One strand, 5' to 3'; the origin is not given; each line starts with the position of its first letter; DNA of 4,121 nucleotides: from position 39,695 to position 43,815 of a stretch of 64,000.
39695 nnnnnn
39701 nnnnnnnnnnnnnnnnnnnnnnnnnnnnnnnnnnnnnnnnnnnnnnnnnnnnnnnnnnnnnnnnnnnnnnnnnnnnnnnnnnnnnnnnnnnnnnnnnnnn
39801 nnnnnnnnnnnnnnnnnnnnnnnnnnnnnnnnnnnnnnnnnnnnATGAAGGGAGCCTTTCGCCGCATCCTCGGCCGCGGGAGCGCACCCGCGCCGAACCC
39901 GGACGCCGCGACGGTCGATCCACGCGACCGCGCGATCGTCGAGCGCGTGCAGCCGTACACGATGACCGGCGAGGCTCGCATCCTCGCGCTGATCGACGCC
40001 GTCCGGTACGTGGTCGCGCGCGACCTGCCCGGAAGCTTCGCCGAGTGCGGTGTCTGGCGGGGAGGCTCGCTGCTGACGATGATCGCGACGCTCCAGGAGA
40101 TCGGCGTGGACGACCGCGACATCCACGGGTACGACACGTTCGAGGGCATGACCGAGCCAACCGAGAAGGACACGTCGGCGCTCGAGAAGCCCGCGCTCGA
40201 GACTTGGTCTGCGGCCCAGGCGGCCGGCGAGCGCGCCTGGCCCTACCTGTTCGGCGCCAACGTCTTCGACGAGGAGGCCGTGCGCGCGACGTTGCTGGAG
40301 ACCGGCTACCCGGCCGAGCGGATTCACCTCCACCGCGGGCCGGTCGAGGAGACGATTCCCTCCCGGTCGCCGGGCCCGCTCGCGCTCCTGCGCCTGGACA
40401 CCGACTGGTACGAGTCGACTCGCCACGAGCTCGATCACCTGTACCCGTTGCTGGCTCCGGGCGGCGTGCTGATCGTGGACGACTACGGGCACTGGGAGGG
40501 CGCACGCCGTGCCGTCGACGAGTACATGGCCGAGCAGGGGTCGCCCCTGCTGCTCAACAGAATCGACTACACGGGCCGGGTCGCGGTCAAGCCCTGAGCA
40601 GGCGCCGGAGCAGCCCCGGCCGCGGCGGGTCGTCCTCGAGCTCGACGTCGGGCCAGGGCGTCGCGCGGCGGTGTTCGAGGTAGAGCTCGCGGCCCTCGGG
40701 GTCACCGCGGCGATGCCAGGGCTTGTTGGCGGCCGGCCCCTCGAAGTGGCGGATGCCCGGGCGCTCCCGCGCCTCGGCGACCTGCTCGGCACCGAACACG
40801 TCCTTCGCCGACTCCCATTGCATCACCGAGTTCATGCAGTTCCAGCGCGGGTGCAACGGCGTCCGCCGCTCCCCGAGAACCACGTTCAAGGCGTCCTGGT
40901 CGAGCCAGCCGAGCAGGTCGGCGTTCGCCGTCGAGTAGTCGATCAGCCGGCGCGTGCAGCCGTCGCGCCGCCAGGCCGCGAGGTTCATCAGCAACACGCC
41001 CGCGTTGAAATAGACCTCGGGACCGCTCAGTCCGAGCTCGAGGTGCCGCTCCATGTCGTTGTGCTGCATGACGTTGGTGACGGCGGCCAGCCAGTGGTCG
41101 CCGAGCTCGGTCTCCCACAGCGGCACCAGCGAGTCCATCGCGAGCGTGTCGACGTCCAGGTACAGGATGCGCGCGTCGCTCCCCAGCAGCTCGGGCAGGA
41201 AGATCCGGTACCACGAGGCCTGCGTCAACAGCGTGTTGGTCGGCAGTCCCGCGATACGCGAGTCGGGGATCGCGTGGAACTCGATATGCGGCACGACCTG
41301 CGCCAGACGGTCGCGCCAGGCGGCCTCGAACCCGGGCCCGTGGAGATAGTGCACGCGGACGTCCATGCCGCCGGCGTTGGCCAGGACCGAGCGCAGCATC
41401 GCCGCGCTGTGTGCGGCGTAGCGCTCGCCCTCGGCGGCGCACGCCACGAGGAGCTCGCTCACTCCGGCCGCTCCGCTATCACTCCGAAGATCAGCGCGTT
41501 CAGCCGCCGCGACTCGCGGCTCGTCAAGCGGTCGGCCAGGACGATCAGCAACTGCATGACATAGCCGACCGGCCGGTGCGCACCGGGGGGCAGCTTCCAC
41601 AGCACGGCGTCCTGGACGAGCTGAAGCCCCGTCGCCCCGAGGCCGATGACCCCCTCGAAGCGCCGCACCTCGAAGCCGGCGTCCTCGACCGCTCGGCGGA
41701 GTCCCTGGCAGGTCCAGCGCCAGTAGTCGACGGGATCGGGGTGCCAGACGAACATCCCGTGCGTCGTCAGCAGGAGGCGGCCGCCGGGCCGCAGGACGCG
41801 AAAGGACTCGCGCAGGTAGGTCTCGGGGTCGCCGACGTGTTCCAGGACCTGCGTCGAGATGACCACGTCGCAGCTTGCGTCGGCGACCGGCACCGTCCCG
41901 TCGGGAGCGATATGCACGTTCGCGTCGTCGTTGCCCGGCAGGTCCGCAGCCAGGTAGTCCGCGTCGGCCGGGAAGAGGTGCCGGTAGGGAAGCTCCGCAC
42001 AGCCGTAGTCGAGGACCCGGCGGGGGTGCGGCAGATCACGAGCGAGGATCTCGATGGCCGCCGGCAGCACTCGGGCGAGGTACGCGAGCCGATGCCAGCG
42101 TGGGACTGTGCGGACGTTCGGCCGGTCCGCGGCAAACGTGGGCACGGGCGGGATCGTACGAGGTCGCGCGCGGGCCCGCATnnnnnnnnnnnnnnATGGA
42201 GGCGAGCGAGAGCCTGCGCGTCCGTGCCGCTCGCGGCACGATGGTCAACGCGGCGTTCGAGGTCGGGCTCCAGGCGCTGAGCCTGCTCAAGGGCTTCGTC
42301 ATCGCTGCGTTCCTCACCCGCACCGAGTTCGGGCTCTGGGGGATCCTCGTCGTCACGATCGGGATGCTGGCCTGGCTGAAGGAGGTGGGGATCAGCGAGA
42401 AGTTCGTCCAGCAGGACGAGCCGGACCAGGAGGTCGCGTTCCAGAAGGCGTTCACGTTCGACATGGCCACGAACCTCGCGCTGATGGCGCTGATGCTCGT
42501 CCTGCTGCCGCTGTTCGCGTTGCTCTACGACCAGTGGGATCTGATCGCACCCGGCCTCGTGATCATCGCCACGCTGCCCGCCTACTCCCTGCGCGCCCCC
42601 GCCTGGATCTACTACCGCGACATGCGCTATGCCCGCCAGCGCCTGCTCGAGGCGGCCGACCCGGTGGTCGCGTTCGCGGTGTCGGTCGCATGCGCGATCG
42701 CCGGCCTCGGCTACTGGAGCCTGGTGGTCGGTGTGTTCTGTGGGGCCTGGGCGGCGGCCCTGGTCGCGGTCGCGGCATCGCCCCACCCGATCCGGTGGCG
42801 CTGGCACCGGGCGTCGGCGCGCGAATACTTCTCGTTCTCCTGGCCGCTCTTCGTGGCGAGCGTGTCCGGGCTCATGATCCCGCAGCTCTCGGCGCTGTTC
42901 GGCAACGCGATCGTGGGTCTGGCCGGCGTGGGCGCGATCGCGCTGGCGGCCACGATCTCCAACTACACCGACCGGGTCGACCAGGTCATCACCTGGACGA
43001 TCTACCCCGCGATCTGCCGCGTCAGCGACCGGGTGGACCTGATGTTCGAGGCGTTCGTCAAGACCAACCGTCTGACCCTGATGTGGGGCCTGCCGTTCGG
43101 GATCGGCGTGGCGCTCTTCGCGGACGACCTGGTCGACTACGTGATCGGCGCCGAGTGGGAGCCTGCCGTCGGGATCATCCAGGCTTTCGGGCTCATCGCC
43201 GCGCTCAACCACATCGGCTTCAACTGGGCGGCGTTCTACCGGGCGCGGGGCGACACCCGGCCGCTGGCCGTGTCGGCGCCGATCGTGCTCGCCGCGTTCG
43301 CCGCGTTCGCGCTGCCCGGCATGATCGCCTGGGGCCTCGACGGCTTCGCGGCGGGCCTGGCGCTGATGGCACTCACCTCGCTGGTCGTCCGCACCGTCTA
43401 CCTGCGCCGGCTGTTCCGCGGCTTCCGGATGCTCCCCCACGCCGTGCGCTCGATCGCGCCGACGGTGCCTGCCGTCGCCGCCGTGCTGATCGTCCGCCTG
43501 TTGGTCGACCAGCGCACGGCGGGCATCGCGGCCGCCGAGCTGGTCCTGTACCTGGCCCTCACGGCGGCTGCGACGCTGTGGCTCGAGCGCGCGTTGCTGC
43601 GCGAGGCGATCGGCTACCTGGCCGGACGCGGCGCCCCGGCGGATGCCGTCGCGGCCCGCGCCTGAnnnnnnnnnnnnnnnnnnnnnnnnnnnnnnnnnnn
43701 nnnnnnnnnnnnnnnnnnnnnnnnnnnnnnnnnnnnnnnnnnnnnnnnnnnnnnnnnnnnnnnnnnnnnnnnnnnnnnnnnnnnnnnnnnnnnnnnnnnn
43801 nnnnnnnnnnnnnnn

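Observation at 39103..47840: Methyltransferase-rich glycan cluster with a Wzx flippase but no polymerase, ligase or priming phosphoglycosyltransferase: candidate pathway for a heavily O-methylated oligosaccharide or glycolipid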

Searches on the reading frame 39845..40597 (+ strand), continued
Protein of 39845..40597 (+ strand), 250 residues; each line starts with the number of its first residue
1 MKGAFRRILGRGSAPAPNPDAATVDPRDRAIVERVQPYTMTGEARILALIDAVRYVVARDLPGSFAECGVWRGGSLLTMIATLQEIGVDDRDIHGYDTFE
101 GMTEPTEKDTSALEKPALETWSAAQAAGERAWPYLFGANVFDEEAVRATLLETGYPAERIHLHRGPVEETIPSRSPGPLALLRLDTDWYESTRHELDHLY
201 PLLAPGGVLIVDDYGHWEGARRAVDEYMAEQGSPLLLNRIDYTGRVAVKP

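Call 48: search_protein_families(library=ncbifam, proteins=[L009:11612-12682:-, L085:12724-13530:-, L002:14798-16852:+, L085:8699-9874:-, L009:15539-17647:+, L084:8227-9195:-], max_evalue=0.01)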
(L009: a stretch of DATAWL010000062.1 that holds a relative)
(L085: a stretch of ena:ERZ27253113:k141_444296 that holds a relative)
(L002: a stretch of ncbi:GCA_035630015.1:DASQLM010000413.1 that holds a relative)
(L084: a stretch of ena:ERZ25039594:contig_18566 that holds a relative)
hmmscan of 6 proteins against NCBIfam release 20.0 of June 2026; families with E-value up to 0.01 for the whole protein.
L009:11612-12682:- (357 aa): 1 family
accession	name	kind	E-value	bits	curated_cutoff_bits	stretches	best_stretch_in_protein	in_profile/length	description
TIGR04371.1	methyltran_NanM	subfamily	2.1e-15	57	44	1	160-292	118-265/273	putative sugar O-methyltransferase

L085:12724-13530:- (268 aa): 1 family
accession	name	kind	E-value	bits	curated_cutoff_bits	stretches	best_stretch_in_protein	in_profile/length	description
TIGR01444.1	fkbM_fam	subfamily_domain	9e-18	65.1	37.7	1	48-206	2-140/143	FkbM family methyltransferase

L002:14798-16852:+ (684 aa): 1 family
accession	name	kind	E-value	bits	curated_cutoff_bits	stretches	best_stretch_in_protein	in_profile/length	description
NF047510.1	LIC_10190_fam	subfamily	1.3e-05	24.2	100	1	190-352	167-321/424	LIC_10190 family membrane protein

L085:8699-9874:- (391 aa): 0 families

L009:15539-17647:+ (703 aa): 10 families
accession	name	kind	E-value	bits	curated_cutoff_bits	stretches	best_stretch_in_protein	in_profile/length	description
TIGR03025.1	EPS_sugtrans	subfamily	1e-103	348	295.55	1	266-702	2-443/445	exopolysaccharide biosynthesis polyprenyl glycosylphosphotransferase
TIGR03023.1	WcaJ_sugtrans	equivalog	2.1e-84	284.4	410.75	1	283-700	25-449/453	undecaprenyl-phosphate glucose phosphotransferase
TIGR03022.1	WbaP_sugtrans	subfamily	3.9e-81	273.6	403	1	263-702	1-454/456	undecaprenyl-phosphate galactose phosphotransferase WbaP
NF041877.1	EPS_EpsZ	equivalog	1.7e-71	241.3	800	1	296-702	50-457/459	exopolysaccharide biosynthesis polyisoprenyl-phosphate hexose-1-phosphate transferase EpsZ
NF052601.1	undeca_RfbP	equivalog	1.2e-53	181.9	330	1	504-698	38-236/244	undecaprenyl-phosphate galactose phosphotransferase family protein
TIGR03013.1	EpsB_2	subfamily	2.9e-52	178.2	393.35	1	291-702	33-441/443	TIGR03013 family XrtA/PEP-CTERM system glycosyltransferase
NF007518.0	PRK10124.1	equivalog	7.3e-46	156.8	684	1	362-694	119-454/464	undecaprenyl-phosphate glucose phosphotransferase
NF011751.0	PRK15204.1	equivalog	8e-45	153.3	907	1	464-702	231-474/476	undecaprenyl-phosphate galactose phosphotransferase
NF050817.1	PolSacchBiosHfsE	equivalog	2.5e-39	135.3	750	1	484-700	245-462/467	polysaccharide biosynthesis protein HfsE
NF045514.1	glycotran_HepC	equivalog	5.7e-26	91.2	140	1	505-632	111-213/220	heterocyst development glycosyltransferase HepC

L084:8227-9195:- (322 aa): 0 families

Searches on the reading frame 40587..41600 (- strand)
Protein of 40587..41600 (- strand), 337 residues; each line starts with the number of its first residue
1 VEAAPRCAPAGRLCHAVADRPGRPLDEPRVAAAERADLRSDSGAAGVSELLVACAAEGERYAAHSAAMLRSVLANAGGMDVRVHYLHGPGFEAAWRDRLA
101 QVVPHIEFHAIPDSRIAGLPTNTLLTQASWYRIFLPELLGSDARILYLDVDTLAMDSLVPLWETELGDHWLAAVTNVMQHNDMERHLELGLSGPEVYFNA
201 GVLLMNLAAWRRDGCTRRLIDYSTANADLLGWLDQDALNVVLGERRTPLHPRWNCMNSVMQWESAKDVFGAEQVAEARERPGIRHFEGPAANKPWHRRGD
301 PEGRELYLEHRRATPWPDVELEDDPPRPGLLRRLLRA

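Call 8: search_protein_families(library=pfam, proteins=[window:40587-41600:-], max_evalue=0.01)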
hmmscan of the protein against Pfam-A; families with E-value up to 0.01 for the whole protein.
window:40587-41600:- (337 aa): 1 family
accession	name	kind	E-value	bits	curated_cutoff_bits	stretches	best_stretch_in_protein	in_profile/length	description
PF01501.26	Glyco_transf_8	-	1.1e-36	127.2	24.3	1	59-297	8-251/253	Glycosyl transferase family 8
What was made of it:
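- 40587..41462 (-): GT8 retaining glycosyltransferase, LgtC-like (291 aa). It is convergent with the TylF gene; their 3' ends overlap by 11 nt. PF01501 at 127 bits (call 8).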

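Call 15: search_protein_families(library=ncbifam, proteins=[window:40587-41462:-], max_evalue=0.001)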
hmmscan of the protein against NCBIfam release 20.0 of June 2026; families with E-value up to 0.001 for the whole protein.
window:40587-41462:- (291 aa): 1 family
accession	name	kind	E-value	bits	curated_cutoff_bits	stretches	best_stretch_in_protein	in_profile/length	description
NF011718.0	PRK15171.1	equivalog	2.1e-19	69.9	461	1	55-275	81-298/337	lipopolysaccharide 3-alpha-galactosyltransferase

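Call 26: search_solved_structures(query=window:40587-41462:-, max_evalue=0.001)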
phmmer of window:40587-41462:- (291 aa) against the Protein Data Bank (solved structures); distinct sequences matched with E-value up to 0.001: 5.
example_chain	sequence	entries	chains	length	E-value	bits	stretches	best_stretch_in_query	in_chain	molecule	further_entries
1g9r_A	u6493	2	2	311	3.5e-28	102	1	10-263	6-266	GLYCOSYL TRANSFERASE | GALACTOSYL TRANSFERASE LGTC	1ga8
1ss9_A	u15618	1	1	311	1.4e-27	100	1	10-263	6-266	alpha-1,4-galactosyl transferase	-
6u4b_A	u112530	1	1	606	6e-11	45.4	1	68-271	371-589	WbbM protein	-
3tzt_A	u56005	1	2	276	2.1e-10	43.6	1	81-206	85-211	Glycosyl transferase family 8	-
5gvv_A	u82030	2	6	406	1.8e-09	40.5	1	82-264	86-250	Glycosyl transferase family 8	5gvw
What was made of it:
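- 40587..41462 (-): LgtC (1g9r) scores 102 bits (call 26).
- On GT8 retaining glycosyltransferases (PF01501, LgtC-like): LgtC scores 102 bits (call 26).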

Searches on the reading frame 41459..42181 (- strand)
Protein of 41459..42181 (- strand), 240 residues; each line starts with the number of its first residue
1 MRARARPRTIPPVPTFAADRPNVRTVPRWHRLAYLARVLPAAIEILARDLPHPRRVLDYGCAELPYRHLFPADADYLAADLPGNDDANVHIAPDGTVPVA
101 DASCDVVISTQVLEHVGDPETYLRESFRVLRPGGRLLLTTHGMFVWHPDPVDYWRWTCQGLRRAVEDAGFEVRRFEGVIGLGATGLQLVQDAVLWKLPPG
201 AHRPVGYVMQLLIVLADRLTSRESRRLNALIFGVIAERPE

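Call 8: search_protein_families(library=pfam, proteins=[window:41459-42181:-], max_evalue=0.01)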
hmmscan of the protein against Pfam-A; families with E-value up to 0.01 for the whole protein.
window:41459-42181:- (240 aa): 7 families
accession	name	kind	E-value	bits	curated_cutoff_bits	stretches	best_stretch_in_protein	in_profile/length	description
PF13489.12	Methyltransf_23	-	5.3e-13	49.5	27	1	34-172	4-161/164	Methyltransferase domain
PF08241.18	Methyltransf_11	-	3.1e-12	47.4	21.2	1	94-137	51-94/95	Methyltransferase domain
PF13847.12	Methyltransf_31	-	5.8e-08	33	27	1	97-142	66-113/145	Methyltransferase domain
PF08242.18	Methyltransf_12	-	2.1e-06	28.8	30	1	90-136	52-98/98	Methyltransferase domain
PF13649.12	Methyltransf_25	-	8.9e-06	26.7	27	1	96-134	57-97/97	Methyltransferase domain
PF01209.24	Ubie_methyltran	-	0.0008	19.3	20.1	1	96-138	109-151/233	ubiE/COQ5 methyltransferase family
PF05148.21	Methyltransf_8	-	0.0016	18.8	27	1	54-138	74-156/219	Hypothetical methyltransferase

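Call 15: search_protein_families(library=ncbifam, proteins=[window:41459-42181:-], max_evalue=0.001)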
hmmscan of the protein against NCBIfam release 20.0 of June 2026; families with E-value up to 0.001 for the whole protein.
window:41459-42181:- (240 aa): 11 families
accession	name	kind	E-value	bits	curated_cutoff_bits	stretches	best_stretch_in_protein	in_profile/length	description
NF045667.1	MTase_DVU1556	equivalog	3.8e-09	36.3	155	1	86-175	67-165/213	DVU_1556 family methyltransferase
NF008823.0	PRK11873.1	subfamily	9.6e-09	35.1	263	1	96-138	139-181/272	arsenite methyltransferase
NF041537.1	ArsM_AhpD_UU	exception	1.9e-08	33.5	510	1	96-139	138-181/345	arsenite methyltransferase/AhpD domain selenoprotein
NF047649.1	MTase_UXPK_star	exception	1e-07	31.3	460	1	88-140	131-183/283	methyltransferase/UXPK-star double selenoprotein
NF041536.1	ArsM_DUF2284_UU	exception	3.9e-06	25.5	575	1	90-139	132-181/459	arsenite methyltransferase/DUF2284 domain selenoprotein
TIGR01983.1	UbiG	equivalog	9.1e-06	25.1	102.95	1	102-140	115-153/228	bifunctional 2-polyprenyl-6-hydroxyphenol methylase/3-demethylubiquinol 3-O-methyltransferase UbiG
NF040538.1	methyl_ArsM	equivalog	3.3e-05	23.2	500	1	99-139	167-209/356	arsinothricin biosynthesis methyltransferase ArsM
NF001241.0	PRK00216.1-2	equivalog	5.8e-05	22.8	327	1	90-148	98-157/231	demethylmenaquinone methyltransferase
TIGR02072.1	BioC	equivalog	0.00011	22.1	184.95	1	96-142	90-136/244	malonyl-ACP O-methyltransferase BioC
NF001240.0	PRK00216.1-1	equivalog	0.00023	20.3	378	1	92-146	122-176/251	bifunctional demethylmenaquinone methyltransferase/2-methoxy-6-polyprenyl-1,4-benzoquinol methylase UbiE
NF045823.1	PthPhpthDimycoMt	equivalog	0.00088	18.5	300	0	96-139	124-167/256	phthiotriol/phenolphthiotriol dimycocerosates methyltransferase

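Call 30: search_solved_structures(query=window:41459-42181:-, max_evalue=0.01)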
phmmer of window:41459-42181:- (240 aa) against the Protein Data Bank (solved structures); distinct sequences matched with E-value up to 0.01: 12.
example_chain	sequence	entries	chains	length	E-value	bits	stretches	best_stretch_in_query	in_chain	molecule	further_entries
9w6x_A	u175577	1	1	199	0.00015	24.6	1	90-139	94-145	YtkW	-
3mgg_A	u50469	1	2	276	0.00018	24.3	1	96-158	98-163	Methyltransferase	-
8zc8_A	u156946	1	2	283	0.00027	23.8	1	77-140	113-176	MitM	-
21zq_A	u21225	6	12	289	0.00028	23.7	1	75-140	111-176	MitM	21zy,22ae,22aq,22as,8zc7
5wp5_A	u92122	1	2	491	0.0004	23.2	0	94-150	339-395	Phosphomethylethanolamine N-methyltransferase 2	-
6f5z_A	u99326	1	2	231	0.00059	22.7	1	84-179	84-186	24-sterol C-methyltransferase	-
8ys9_A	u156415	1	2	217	0.00094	22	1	96-141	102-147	Phosphatidylethanolamine N-methyltransferase/phosphatidyl-N-methylethanolamine N-methyltra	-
3bus_A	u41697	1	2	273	0.0024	20.6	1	95-139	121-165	Methyltransferase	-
4htf_A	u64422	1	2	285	0.0056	19.5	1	88-144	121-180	S-adenosylmethionine-dependent methyltransferase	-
8joz_A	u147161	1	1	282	0.0056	19.5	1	88-144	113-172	tRNA 5-carboxymethoxyuridine methyltransferase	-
2gs9_A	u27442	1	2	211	0.006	19.4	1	96-138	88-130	Hypothetical protein TT1324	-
4ine_A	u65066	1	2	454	0.0093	18.7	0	99-143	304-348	Protein PMT-2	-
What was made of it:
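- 41459..42181 (-): Class I SAM methyltransferase 'MTa' (240 aa), the conserved partner of the TylF gene. No close solved relative (call 30).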

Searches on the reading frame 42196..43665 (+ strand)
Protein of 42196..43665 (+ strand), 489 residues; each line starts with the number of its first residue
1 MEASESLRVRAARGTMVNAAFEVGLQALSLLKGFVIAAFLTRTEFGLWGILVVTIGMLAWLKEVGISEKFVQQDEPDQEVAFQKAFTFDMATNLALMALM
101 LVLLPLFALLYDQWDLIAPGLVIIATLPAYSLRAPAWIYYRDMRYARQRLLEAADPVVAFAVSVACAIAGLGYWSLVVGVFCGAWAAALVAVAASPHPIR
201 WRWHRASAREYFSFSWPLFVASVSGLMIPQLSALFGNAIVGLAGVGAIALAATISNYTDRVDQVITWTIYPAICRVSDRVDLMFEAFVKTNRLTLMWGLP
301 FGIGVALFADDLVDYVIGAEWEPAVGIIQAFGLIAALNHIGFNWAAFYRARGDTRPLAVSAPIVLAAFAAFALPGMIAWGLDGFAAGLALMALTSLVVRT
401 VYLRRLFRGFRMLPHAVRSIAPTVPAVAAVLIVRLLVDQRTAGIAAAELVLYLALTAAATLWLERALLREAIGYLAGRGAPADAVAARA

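Call 8: search_protein_families(library=pfam, proteins=[window:42196-43665:+], max_evalue=0.01)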
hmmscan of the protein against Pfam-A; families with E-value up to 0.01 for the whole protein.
window:42196-43665:+ (489 aa): 2 families
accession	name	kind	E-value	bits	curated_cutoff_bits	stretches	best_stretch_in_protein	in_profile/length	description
PF13440.11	Polysacc_synt_3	-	3.4e-38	132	23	1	35-325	1-292/293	Polysaccharide biosynthesis protein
PF01943.22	Polysacc_synt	-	7e-11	42.5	28.2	1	12-275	2-272/274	Polysaccharide biosynthesis protein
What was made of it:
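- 42196..43665 (+): Wzx-type MOP flippase (489 aa, about 14 TM segments). PF13440 at 132 bits and PF01943 (call 8).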

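Call 15: search_protein_families(library=ncbifam, proteins=[window:42196-43665:+], max_evalue=0.001)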
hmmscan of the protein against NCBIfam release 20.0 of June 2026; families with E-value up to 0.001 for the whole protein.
window:42196-43665:+ (489 aa): 3 families
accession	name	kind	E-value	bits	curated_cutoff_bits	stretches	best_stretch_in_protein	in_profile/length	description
NF058658.1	Oglyco_Wzx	exception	5.6e-24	85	720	1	4-476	3-476/478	O-glycosylation flippase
NF007773.0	PRK10459.1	equivalog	1.7e-19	70.2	273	1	23-462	19-460/492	MOP flippase family protein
NF047674.1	TeichurnBiosyTuaB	equivalog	2.7e-11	43.2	580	1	32-338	29-338/469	teichuronic acid biosynthesis protein TuaB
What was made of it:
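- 42196..43665 (+): NCBIfam O-glycosylation Wzx, WzxC and TuaB models all score below their cutoffs (call 15).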
